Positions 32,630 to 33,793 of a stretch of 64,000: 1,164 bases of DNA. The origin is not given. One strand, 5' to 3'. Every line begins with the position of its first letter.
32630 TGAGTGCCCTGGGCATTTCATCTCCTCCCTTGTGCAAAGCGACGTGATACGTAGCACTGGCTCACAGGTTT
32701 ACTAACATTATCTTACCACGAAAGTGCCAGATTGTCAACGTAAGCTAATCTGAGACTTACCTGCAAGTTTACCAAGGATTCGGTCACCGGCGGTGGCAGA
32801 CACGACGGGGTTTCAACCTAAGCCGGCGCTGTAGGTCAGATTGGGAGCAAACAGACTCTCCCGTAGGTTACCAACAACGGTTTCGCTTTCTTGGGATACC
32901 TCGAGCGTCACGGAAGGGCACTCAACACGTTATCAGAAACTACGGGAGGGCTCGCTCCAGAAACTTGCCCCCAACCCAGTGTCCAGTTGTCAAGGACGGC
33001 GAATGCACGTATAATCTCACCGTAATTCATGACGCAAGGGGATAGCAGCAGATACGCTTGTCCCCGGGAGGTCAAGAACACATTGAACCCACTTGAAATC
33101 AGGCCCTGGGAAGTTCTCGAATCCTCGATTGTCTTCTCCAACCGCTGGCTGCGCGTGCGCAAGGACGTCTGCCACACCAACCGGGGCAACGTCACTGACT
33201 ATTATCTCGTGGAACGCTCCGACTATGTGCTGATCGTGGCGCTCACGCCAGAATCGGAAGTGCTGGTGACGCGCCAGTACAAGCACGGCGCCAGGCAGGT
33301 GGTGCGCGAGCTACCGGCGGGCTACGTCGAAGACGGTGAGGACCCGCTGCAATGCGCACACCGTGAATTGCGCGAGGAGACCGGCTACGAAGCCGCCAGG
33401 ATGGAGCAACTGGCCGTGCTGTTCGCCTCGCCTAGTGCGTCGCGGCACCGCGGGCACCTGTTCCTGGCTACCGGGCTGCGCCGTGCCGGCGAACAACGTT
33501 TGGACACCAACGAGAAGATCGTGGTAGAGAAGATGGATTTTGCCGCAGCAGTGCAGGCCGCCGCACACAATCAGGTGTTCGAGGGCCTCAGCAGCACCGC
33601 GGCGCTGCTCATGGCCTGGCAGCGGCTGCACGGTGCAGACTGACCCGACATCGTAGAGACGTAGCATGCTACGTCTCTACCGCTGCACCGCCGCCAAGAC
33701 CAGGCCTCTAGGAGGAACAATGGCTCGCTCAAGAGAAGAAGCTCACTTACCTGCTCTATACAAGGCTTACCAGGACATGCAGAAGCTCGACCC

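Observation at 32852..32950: Two long-loop REP-like elements with compensatory (covarying) stem mutations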

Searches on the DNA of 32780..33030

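Call 6: search_rna_families(source=window, start=32780, end=33030, threshold=evalue, max_evalue=10, show_alignments=3)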
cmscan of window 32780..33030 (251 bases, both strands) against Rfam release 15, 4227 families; matches with E-value up to 10: 1.
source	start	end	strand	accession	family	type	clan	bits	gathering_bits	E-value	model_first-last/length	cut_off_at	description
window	32879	32922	-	RF01371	CRISPR-DR58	Gene; CRISPR;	-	13.7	38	6.5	1-37/37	no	CRISPR RNA direct repeat element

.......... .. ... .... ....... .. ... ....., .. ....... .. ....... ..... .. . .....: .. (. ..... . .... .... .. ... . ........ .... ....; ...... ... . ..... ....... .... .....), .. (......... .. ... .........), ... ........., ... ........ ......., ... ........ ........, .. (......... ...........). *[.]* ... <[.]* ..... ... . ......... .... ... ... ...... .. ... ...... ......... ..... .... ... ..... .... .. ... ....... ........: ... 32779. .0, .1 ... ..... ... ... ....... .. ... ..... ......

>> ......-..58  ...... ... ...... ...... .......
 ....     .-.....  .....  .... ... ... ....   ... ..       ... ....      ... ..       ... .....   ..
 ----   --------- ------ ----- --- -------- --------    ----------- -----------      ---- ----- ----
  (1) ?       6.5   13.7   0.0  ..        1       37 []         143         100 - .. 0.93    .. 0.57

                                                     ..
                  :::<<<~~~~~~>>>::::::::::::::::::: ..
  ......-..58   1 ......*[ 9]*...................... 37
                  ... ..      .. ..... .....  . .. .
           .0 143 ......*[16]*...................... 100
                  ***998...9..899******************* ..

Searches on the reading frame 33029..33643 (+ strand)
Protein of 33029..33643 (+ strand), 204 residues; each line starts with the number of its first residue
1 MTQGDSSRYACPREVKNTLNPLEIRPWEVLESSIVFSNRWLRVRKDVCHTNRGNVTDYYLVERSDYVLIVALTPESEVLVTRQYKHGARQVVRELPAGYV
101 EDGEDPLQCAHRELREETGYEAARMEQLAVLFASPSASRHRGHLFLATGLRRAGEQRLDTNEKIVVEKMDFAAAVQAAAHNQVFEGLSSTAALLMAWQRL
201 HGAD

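Call 19: search_protein_families(library=pfam, proteins=[window:33029-33643:+])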
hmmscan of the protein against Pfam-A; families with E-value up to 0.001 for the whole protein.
window:33029-33643:+ (204 aa): 1 family
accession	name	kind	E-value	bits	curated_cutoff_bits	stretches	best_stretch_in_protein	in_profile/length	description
PF00293.34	NUDIX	-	1.1e-16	61.5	21.1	1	66-174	5-118/134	NUDIX domain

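Call 23: find_encoding_contigs(protein=window:33029-33643:+, flank=10000, max_places=10)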
Protein window:33029-33643:+ (204 aa): 5 contigs read that carry it; 5 places shown.
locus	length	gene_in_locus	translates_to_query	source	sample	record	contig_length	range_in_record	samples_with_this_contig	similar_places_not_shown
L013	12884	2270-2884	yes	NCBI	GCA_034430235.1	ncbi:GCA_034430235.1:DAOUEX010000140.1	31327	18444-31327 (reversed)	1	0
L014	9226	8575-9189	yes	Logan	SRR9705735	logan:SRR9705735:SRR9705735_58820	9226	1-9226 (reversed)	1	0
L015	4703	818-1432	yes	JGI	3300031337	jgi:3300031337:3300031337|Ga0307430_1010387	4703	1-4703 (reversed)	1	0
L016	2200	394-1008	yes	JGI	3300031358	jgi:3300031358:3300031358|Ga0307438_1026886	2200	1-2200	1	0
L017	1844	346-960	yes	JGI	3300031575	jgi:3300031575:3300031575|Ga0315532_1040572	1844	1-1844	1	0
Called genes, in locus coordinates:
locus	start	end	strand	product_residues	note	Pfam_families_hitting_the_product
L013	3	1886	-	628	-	?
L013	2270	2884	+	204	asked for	PF28549:NDPSase_N, PF00293:NUDIX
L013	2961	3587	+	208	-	PF12654:DUF3786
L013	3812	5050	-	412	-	PF05977:MFS_3, PF13347:MFS_2 (faint), PF07690:MFS_1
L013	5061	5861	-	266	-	PF12838:Fer4_7 (faint), PF12801:Fer4_5 (weak), PF00037:Fer4 (weak)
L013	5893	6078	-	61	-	-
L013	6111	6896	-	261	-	-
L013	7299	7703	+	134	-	-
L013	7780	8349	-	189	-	PF01797:Y1_Tnp (weak)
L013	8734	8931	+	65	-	-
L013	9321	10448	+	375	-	PF01073:3Beta_HSD, PF01370:Epimerase, PF02719:Polysacc_synt_2, PF05368:NmrA, PF13460:NAD_binding_10, PF16363:GDP_Man_Dehyd, PF01370:Epimerase, PF16363:GDP_Man_Dehyd, +1 more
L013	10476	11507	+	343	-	PF01073:3Beta_HSD, PF01370:Epimerase, PF02719:Polysacc_synt_2 (weak), PF04321:RmlD_sub_bind, PF07993:NAD_binding_4 (faint), PF13460:NAD_binding_10 (weak), PF16363:GDP_Man_Dehyd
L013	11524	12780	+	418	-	PF13439:Glyco_transf_4, PF13579:Glyco_trans_4_4, PF00534:Glycos_transf_1, PF13692:Glyco_trans_1_4, PF13524:Glyco_trans_1_2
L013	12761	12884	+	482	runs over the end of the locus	PF02310:B12-binding, PF04055:Radical_SAM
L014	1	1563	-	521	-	?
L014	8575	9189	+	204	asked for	PF28549:NDPSase_N, PF00293:NUDIX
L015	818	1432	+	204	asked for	PF28549:NDPSase_N, PF00293:NUDIX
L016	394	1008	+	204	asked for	PF28549:NDPSase_N, PF00293:NUDIX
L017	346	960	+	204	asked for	PF28549:NDPSase_N, PF00293:NUDIX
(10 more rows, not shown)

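Call 63: find_homologous_proteins(query=window:33029-33643:+, max_evalue=1e-30)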
Query window:33029-33643:+ (204 aa): 67 proteins with E <= 1e-30 among 663 candidates.
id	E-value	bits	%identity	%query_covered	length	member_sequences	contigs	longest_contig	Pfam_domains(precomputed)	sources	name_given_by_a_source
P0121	8.6e-118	409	99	91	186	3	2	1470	PF28549.1,PF00293.35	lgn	-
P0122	1.7e-96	340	82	89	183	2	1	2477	PF28549.1,PF00293.35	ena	-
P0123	1.1e-95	337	81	92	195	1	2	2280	PF28549.1,PF00293.35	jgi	-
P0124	1.1e-95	337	81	92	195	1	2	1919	PF28549.1,PF00293.35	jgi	-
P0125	3.6e-92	326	80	90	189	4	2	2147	PF28549.1,PF00293.35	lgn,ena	-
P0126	1.6e-91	323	76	99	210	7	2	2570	PF28549.1,PF00293.35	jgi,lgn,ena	-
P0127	2.3e-91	323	74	98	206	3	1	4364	PF28549.1,PF00293.35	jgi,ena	-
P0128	1.3e-90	320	79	88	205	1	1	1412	PF28549.1,PF00293.35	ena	-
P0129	3.6e-90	319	79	89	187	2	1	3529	PF28549.1,PF00293.35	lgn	-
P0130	1.7e-89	317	78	89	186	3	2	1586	PF28549.1,PF00293.35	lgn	-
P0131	2.0e-89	317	74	99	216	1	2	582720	PF28549.1,PF00293.35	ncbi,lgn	-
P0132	9.8e-89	314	76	91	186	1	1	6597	PF28549.1,PF00293.35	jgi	-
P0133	2.0e-88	313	75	91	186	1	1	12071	PF28549.1,PF00293.35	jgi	-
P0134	4.2e-88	312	77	90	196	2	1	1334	PF28549.1,PF00293.35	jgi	jgi:ADP-ribose pyrophosphatase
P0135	8.9e-88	311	72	96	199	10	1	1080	PF28549.1,PF00293.35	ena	-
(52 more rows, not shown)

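Call 64: find_encoding_contigs(protein=P0131, flank=10000, max_places=3)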
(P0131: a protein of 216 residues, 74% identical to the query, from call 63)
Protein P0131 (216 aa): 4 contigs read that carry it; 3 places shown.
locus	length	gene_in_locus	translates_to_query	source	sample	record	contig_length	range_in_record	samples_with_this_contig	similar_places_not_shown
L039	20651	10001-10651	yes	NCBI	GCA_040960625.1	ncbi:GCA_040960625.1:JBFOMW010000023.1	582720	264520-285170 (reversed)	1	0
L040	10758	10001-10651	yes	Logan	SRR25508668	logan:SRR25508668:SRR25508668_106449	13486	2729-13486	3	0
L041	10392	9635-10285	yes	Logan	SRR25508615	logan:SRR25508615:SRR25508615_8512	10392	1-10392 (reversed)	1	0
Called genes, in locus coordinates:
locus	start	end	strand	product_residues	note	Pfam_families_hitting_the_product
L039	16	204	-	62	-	-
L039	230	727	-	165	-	PF01656:CbiA (weak), PF03205:MobB, PF03266:NTPase_1 (faint)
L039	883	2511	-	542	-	PF00963:Cohesin (weak)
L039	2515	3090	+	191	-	-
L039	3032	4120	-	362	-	PF00963:Cohesin, PF23446:LysM1_NFP_LYK (faint), PF01476:LysM, PF23462:LysM3_NFP (faint), PF23473:LysM3_LYK4_5, PF01476:LysM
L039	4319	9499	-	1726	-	PF13620:CarboxypepD_reg, PF00963:Cohesin (weak)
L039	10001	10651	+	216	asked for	PF28549:NDPSase_N, PF00293:NUDIX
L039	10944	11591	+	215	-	PF12654:DUF3786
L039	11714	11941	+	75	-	-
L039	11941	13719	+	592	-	PF02543:Carbam_trans_N, PF16861:Carbam_trans_C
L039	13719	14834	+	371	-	PF00657:Lipase_GDSL (faint), PF13472:Lipase_GDSL_2, PF16822:ALGX (weak)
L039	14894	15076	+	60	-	PF19451:DUF5989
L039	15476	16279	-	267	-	PF13187:Fer4_9 (faint), PF12838:Fer4_7 (faint), PF14697:Fer4_21 (faint), PF00037:Fer4 (faint), PF12801:Fer4_5 (weak)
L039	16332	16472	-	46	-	-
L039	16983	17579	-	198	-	-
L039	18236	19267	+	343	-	PF01073:3Beta_HSD, PF01370:Epimerase, PF02719:Polysacc_synt_2 (weak), PF04321:RmlD_sub_bind, PF07993:NAD_binding_4 (faint), PF13460:NAD_binding_10 (weak), PF16363:GDP_Man_Dehyd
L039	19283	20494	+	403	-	PF13439:Glyco_transf_4, PF13579:Glyco_trans_4_4, PF00534:Glycos_transf_1, PF13692:Glyco_trans_1_4, PF13524:Glyco_trans_1_2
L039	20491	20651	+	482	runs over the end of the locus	PF02310:B12-binding, PF04055:Radical_SAM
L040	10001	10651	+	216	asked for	PF28549:NDPSase_N, PF00293:NUDIX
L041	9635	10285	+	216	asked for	PF28549:NDPSase_N, PF00293:NUDIX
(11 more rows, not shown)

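Call 65: find_encoding_contigs(protein=P0122, flank=10000, max_places=3)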
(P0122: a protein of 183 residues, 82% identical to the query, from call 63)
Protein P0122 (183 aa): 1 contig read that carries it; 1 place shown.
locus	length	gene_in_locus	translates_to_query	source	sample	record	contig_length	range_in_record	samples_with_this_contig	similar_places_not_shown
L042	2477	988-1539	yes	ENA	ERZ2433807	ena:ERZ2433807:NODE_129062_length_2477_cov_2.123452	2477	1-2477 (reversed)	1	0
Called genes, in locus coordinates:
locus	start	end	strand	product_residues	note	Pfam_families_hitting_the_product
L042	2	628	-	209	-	?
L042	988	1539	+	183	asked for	PF28549:NDPSase_N, PF00293:NUDIX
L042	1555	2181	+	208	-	PF12654:DUF3786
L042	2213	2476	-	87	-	?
